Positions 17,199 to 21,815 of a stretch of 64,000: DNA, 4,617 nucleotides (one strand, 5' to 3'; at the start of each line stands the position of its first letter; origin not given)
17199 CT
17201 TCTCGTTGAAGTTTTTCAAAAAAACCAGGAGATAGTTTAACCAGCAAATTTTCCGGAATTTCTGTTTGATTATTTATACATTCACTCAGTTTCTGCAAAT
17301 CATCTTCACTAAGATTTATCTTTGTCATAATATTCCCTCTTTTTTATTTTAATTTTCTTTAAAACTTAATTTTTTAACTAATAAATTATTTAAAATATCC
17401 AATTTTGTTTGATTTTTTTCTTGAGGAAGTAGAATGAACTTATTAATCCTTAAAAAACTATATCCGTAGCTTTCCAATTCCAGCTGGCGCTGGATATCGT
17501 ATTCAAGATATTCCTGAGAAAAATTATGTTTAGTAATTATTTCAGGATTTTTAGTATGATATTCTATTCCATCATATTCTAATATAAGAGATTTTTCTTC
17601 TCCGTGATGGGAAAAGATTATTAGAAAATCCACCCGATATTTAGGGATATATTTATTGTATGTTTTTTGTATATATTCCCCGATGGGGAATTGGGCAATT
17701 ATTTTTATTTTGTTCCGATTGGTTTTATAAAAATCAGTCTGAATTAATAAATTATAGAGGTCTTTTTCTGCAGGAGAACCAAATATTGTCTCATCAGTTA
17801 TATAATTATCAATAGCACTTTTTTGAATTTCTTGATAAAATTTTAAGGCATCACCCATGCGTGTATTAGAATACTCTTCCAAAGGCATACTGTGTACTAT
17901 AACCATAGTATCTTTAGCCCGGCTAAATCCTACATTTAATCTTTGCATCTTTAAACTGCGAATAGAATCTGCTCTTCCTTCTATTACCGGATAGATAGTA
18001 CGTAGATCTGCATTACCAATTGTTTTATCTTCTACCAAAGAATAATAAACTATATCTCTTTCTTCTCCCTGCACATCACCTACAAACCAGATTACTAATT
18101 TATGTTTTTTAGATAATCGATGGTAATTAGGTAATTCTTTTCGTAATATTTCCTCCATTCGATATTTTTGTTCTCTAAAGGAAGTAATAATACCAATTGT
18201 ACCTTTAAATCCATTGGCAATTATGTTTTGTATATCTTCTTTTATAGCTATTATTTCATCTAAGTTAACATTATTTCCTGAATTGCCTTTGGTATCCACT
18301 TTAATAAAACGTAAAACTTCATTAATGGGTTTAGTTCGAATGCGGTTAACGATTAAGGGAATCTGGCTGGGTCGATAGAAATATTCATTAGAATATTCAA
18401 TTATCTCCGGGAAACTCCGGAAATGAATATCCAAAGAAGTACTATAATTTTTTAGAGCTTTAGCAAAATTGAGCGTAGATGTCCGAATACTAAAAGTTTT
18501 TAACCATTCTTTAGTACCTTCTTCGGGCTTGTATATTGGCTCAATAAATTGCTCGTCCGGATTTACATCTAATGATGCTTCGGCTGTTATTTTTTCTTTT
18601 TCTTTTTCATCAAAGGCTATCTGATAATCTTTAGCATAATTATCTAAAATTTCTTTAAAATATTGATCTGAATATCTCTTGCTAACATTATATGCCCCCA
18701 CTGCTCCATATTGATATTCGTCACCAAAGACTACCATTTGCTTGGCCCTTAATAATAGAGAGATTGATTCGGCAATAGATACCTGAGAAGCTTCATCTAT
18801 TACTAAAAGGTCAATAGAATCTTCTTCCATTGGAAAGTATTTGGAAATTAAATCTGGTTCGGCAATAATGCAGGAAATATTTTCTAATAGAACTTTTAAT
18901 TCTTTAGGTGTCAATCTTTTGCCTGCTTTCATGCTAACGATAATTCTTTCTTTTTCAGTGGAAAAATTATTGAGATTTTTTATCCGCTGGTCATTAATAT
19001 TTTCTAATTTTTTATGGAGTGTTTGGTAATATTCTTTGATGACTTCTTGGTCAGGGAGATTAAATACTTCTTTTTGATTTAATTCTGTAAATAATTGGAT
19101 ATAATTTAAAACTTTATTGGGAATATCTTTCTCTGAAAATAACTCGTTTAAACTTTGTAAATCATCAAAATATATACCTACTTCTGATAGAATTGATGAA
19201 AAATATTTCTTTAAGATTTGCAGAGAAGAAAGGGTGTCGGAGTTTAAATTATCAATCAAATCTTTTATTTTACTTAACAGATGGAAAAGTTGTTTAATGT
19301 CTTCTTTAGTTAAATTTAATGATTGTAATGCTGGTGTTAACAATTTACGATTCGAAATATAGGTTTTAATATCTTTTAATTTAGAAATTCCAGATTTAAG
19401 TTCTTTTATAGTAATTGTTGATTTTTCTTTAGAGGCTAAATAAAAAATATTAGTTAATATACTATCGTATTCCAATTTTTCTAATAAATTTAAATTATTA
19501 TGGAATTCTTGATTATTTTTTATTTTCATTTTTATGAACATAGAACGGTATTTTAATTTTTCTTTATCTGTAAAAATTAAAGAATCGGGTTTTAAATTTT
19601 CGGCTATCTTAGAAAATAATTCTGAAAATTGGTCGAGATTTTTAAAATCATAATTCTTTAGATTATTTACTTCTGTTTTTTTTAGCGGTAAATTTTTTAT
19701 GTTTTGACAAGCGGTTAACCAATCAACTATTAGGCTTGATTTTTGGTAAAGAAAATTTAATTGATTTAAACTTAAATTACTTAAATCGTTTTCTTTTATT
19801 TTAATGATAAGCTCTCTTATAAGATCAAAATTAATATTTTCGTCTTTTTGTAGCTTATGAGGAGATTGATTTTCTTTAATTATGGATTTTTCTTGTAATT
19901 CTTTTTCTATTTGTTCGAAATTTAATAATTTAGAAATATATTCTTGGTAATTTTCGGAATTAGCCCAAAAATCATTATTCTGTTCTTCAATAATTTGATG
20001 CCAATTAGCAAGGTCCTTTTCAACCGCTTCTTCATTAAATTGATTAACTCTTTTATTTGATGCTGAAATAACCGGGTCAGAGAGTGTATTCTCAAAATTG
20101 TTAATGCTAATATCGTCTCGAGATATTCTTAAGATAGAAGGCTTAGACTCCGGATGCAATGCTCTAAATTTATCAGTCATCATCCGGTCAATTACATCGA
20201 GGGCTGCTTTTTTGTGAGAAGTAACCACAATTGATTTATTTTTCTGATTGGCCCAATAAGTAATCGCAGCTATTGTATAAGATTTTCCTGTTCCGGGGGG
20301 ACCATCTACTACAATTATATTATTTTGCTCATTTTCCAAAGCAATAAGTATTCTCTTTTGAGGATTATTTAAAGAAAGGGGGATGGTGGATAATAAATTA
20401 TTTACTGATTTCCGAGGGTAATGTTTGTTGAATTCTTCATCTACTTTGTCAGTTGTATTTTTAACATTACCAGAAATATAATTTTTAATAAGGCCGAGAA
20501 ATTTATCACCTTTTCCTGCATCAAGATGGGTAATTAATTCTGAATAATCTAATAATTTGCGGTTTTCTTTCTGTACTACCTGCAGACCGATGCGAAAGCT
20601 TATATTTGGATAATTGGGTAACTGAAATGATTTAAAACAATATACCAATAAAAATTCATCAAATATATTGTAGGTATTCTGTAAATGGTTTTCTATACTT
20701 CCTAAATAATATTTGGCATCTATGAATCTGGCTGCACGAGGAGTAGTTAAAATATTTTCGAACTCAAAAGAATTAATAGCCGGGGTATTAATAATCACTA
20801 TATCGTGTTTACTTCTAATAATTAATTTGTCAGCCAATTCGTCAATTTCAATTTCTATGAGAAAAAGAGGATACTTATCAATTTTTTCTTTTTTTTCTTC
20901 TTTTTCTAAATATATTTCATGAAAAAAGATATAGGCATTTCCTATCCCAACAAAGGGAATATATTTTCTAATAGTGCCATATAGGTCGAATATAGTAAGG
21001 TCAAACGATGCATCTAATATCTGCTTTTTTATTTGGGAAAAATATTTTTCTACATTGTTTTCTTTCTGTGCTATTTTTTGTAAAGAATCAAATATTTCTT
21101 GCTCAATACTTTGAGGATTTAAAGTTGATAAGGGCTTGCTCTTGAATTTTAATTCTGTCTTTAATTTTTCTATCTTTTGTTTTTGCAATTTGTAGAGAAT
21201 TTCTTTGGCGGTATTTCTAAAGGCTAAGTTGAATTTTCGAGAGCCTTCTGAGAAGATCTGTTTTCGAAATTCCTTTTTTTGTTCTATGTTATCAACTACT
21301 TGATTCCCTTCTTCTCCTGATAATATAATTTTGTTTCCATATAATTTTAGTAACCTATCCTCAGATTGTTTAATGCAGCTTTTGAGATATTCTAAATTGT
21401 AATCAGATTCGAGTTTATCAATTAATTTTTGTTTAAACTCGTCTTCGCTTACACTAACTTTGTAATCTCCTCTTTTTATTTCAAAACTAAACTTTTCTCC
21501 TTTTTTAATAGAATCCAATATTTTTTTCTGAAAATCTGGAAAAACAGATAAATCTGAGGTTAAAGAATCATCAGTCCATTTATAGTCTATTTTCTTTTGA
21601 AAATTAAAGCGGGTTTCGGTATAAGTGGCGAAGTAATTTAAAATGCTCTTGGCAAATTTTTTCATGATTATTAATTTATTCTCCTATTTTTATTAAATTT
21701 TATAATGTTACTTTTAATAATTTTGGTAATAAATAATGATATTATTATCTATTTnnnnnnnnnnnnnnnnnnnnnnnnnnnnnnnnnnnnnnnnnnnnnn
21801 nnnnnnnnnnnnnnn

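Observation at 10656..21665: Six-gene co-directional operon: helicase-nuclease, type III mod, type III res, then three unknown genes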

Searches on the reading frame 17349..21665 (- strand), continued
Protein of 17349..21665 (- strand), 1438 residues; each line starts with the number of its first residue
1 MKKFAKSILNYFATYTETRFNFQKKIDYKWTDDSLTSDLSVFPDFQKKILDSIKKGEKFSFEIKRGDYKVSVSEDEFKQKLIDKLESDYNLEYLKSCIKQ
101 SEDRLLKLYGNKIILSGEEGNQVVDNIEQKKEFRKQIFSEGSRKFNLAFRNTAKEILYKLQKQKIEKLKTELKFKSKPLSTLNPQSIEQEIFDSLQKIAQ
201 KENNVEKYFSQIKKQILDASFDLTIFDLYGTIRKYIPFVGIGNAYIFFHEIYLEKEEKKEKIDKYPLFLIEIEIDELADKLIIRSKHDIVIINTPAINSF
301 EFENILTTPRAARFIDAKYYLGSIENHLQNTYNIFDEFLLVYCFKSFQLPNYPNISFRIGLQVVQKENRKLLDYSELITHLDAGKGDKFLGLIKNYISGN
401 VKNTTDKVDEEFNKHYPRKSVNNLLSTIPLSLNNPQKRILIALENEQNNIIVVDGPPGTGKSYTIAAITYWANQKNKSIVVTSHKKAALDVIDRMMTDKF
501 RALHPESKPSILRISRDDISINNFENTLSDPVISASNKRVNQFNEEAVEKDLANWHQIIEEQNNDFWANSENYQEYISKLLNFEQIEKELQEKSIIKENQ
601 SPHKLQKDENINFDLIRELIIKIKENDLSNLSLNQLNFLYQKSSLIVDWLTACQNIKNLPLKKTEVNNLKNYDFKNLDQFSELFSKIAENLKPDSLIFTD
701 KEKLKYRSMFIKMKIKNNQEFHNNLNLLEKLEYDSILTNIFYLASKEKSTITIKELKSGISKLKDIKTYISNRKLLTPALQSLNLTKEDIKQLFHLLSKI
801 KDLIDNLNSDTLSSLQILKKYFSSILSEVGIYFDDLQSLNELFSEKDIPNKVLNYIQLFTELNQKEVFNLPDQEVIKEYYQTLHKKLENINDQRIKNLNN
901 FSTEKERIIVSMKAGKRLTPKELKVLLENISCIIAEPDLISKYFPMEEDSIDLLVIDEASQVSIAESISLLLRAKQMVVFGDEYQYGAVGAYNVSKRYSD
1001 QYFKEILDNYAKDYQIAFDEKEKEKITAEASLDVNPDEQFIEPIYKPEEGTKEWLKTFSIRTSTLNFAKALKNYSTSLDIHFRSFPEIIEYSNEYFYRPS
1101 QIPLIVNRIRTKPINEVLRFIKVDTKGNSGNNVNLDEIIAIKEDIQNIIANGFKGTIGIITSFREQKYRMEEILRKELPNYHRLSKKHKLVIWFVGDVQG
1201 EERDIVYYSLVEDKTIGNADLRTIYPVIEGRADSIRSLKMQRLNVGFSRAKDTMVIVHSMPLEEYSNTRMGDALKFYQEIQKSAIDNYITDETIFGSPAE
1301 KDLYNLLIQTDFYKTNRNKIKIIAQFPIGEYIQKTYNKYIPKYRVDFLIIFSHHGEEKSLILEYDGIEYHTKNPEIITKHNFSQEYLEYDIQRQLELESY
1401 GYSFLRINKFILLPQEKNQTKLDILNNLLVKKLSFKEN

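Call 53: search_protein_families(library=pfam, alignment_id=A1, max_evalue=0.05)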
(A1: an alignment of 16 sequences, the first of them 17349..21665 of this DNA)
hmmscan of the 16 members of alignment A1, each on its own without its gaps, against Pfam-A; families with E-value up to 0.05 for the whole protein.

A. member 1, window:17349-21665:- (1438 aa): 15 families
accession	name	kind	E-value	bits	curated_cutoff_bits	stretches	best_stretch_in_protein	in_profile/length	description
PF13087.12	AAA_12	-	4.2e-15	56.3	27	1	1071-1257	13-191/195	AAA domain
PF13086.12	AAA_11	-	1.9e-12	47.9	27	2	432-616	2-178/257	AAA domain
PF13604.12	AAA_30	-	6.5e-12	46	27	2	432-493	2-63/191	AAA domain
PF13245.12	AAA_19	-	5.9e-10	39.9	25.1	1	446-505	9-70/134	AAA domain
PF05127.21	NAT10_TcmA_helicase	-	2.7e-06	27.8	22.7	1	452-513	1-58/176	RNA cytidine acetyltransferase NAT10/TcmA, helicase domain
PF13401.12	AAA_22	-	5.7e-05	23.9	27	1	447-483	4-41/130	AAA domain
PF01443.25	Viral_helicase1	-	0.00037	20.8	21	0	950-1058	59-175/228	Viral superfamily 1 RNA helicase core domain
PF02562.22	PhoH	-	0.0012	18.8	27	1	433-482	6-55/205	PhoH-like protein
PF25199.1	nSTAND_NTPase5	-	0.002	18.4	34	1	442-488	35-81/145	Novel STAND NTPase 5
PF04851.21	ResIII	-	0.0024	18.3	22.5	1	431-514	3-87/164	Type III restriction enzyme, res subunit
PF20720.3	nSTAND3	-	0.0046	17.1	27.2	1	446-492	15-61/155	Novel STAND NTPase 3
PF00437.27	T2SSE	-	0.0067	15.6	24.9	1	426-480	120-174/370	Type II/IV secretion system protein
PF18741.7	MTES_1575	-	0.0076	16.7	38.2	0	1341-1409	23-78/96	REase_MTES_1575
PF05970.20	PIF1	-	0.033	14.2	25.9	0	432-491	2-66/223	PIF1-like helicase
PF24883.2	NPHP3_N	-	0.047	14.3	24.8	0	444-481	17-55/164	Nephrocystin 3, N-terminal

B. families by the number of members that match (of 16 scanned): 31 families (the first 25 are shown)
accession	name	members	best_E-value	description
PF13087.12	AAA_12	16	3.9e-17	AAA domain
PF13086.12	AAA_11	16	6.1e-15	AAA domain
PF13604.12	AAA_30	16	1.1e-13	AAA domain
PF13245.12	AAA_19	16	2.1e-10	AAA domain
PF01443.25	Viral_helicase1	16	1.2e-06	Viral superfamily 1 RNA helicase core domain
PF05127.21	NAT10_TcmA_helicase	16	2.7e-06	RNA cytidine acetyltransferase NAT10/TcmA, helicase domain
PF02562.22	PhoH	16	7.1e-06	PhoH-like protein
PF13401.12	AAA_22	16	2.2e-05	AAA domain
PF25199.1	nSTAND_NTPase5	15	1.5e-05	Novel STAND NTPase 5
PF09848.15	SLFN-g3_helicase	15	3e-05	Schlafen group 3, DNA/RNA helicase domain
PF18741.7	MTES_1575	15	0.0011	REase_MTES_1575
PF04851.21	ResIII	14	4.9e-05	Type III restriction enzyme, res subunit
PF20720.3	nSTAND3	12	0.00018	Novel STAND NTPase 3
PF00437.27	T2SSE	10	0.0067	Type II/IV secretion system protein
PF13191.12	AAA_16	9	1.6e-05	AAA ATPase domain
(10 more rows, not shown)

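Call 85: search_protein_families(library=phrogs, proteins=[window:17349-21665:-], max_evalue=0.01)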
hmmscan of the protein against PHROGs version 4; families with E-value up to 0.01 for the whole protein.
window:17349-21665:- (1438 aa): 5 families
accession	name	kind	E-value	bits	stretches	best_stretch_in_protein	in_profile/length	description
phrog_25411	-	unknown function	2.3e-13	50.7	1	444-492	226-274/627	-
phrog_16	-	DNA, RNA and nucleotide metabolism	1.9e-05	24.1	1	194-487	201-329/986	DNA helicase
phrog_170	-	other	2.4e-05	24.9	1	406-482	51-126/323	PhoH-like phosphate starvation-inducible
phrog_2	-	head and packaging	0.0002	21.3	1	373-492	241-323/807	terminase large subunit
phrog_3277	-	DNA, RNA and nucleotide metabolism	0.0056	17.5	0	444-483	7-49/168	DnaC-like helicase loader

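Call 90: search_protein_families(library=pfam, proteins=[L076:1668-3056:+, L024:1850-2806:+, L047:21110-22618:+, L041:5906-6565:+, L070:1737-3005:+, L081:14818-15852:+, L031:16380-16904:+, L090:9064-10386:+], max_evalue=0.001)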
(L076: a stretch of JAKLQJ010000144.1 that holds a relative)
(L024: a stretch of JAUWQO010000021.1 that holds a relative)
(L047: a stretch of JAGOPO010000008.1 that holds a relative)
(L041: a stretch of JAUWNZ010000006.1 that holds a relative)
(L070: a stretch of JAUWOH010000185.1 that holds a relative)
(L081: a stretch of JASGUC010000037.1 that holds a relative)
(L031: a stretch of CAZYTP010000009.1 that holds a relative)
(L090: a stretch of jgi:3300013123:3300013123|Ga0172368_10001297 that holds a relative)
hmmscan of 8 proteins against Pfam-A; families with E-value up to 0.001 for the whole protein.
L076:1668-3056:+ (463 aa): 5 families
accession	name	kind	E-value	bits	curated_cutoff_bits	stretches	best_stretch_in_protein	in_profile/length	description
PF13749.12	HATPase_c_4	-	5.7e-20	71.6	26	1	275-362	1-89/89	Putative ATP-dependent DNA helicase recG C-terminal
PF04326.19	SLFN_AlbA_2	-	2e-16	61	25.3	1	5-110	1-117/118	Schlafen, AlbA_2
PF13412.12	HTH_24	-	2.2e-07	30.8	21.9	1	404-448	3-47/48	Winged helix-turn-helix DNA-binding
PF08279.18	HTH_11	-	1.6e-06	28.3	25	1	407-449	3-44/55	HTH domain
PF14502.12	HTH_41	-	0.00047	20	25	0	414-449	2-37/48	Helix-turn-helix domain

L024:1850-2806:+ (319 aa): 2 families
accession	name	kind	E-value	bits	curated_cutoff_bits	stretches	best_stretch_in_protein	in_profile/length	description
PF06250.17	YhcG_C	-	3.3e-46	157.4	32.5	1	153-303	3-156/157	YhcG PDDEXK nuclease domain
PF17761.7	DUF1016_N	-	5.6e-30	104.7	32.8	2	70-124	83-137/137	DUF1016 N-terminal domain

L047:21110-22618:+ (503 aa): 1 family
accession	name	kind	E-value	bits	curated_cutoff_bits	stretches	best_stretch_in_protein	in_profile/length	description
PF11074.14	DUF2779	-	2.2e-34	118.9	23.3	1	301-427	2-126/126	Domain of unknown function(DUF2779)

L041:5906-6565:+ (220 aa): 1 family
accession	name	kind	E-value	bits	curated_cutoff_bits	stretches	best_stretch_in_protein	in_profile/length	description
PF13707.11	RloB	-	2.6e-41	142.4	31.5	1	32-214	1-195/195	RloB-like protein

L070:1737-3005:+ (423 aa): 4 families
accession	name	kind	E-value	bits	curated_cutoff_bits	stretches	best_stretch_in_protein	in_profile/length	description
PF13304.12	AAA_21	-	1.8e-37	130.5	27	1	49-367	2-304/304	AAA domain, putative AbiEii toxin, Type IV TA system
PF13175.12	AAA_15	-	3.3e-07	30.7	32.1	1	24-361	24-369/374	AAA ATPase domain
PF02463.25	SMC_N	-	2.3e-05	24.3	40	0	49-69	27-47/220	RecF/RecN/SMC N terminal domain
PF13476.12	AAA_23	-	0.00025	22.2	27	1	50-248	23-175/201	AAA domain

L081:14818-15852:+ (345 aa): 2 families
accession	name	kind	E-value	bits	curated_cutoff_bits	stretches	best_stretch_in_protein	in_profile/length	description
PF21247.3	Fic-like_C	-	7.3e-29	99.9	27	1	265-328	1-64/64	Filamentation induced by cAMP protein Fic-like, C-terminal domain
PF02661.23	Fic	-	3e-20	73.3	24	1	103-199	3-93/93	Fic/DOC family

L031:16380-16904:+ (175 aa): 2 families
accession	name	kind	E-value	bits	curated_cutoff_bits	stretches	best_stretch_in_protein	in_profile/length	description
PF10543.14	ORF6N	-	2.2e-36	124.5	27.8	1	18-104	1-86/86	ORF6N domain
PF04192.17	Utp21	-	0.0007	19.9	30.8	0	98-158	137-200/209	Utp21 specific WD40 associated putative domain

L090:9064-10386:+ (441 aa): 1 family
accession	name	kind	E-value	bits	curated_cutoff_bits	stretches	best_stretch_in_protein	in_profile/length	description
PF01555.25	N6_N4_Mtase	-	2.5e-38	132.7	26.7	1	129-424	1-221/221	DNA methylase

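Call 109: find_related_loci(query=A1, collection=viral_contigs, flank=10000)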
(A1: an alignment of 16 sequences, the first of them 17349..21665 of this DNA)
Query A1 (1438 aa) in viral_contigs; peptide patterns used: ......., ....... (x = any residue, [..] = any of these).
190 stretches matched a pattern, but none encodes a relative of the query by tblastn (E <= 1e-3).

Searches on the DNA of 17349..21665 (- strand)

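Call 25: search_dna_similar(query=L043:1600-5471:+, collection=ecoli_genomes, mode=distant, max_rows=15)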
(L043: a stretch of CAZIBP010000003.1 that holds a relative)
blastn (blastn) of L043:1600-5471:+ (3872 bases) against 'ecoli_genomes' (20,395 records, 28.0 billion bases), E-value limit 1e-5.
No match.

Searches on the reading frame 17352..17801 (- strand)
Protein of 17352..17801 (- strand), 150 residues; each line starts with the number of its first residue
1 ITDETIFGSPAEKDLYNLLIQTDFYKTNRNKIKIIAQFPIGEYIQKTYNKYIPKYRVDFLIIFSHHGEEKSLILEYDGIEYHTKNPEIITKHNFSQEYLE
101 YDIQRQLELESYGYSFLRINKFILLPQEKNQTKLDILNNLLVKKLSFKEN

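Call 72: search_solved_structures(query=A4, max_evalue=10, show_alignments=2)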
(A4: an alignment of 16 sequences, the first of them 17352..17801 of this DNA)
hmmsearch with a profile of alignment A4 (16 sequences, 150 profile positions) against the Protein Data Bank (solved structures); distinct sequences matched with E-value up to 10: 1.
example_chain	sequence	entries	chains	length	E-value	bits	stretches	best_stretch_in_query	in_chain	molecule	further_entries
2qt5_A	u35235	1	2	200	0.054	16.7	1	40-80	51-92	Glutamate receptor-interacting protein 1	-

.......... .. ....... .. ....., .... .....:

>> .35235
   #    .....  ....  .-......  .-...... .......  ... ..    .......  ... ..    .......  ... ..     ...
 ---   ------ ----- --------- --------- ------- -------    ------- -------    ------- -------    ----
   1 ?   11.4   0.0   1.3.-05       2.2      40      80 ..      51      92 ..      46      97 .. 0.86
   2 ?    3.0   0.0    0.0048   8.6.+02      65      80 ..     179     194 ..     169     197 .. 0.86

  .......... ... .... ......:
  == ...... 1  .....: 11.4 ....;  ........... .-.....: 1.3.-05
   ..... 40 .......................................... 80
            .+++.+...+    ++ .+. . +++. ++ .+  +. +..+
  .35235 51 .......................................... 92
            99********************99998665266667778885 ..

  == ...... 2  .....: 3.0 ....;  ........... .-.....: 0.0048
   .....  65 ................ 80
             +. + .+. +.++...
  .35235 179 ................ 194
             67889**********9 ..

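Call 73: search_protein_families(library=pfam, alignment_id=A4, max_evalue=1)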
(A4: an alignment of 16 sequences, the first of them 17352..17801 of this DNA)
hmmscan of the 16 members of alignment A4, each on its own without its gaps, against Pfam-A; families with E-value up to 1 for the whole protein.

A. member 1, window:17352-17801:- (150 aa): 3 families
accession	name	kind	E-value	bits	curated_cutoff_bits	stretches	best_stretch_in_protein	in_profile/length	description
PF18741.7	MTES_1575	-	6.6e-05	23.3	38.2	1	53-121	23-78/96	REase_MTES_1575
PF04480.18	DUF559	-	0.00069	19.9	20.6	1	52-138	41-106/109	Protein of unknown function (DUF559)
PF21310.3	OCRL-like_ASH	-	0.042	14.4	27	1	74-137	6-71/109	Inositol polyphosphate 5-phosphatase OCRL-like, ASH domain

B. families by the number of members that match (of 16 scanned): 10 families
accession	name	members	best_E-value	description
PF18741.7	MTES_1575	16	1.1e-05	REase_MTES_1575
PF04480.18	DUF559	15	0.00033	Protein of unknown function (DUF559)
PF06356.17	DUF1064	3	0.017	Protein of unknown function (DUF1064)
PF01983.22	CofC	1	0.021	Guanylyl transferase CofC like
PF11845.13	Tll0287-like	1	0.038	Tll0287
PF21310.3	OCRL-like_ASH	1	0.042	Inositol polyphosphate 5-phosphatase OCRL-like, ASH domain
PF23779.1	Baseplate_Tube_p140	1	0.086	Bacteriophage Baseplate Tube Protein Family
PF15313.11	HEXIM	1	0.13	Hexamethylene bis-acetamide-inducible protein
PF21461.3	HL_N-beta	1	0.14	Hyaluronate lyase, N-terminal beta-sheet domain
PF10881.14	DUF2726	1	0.19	Protein of unknown function (DUF2726)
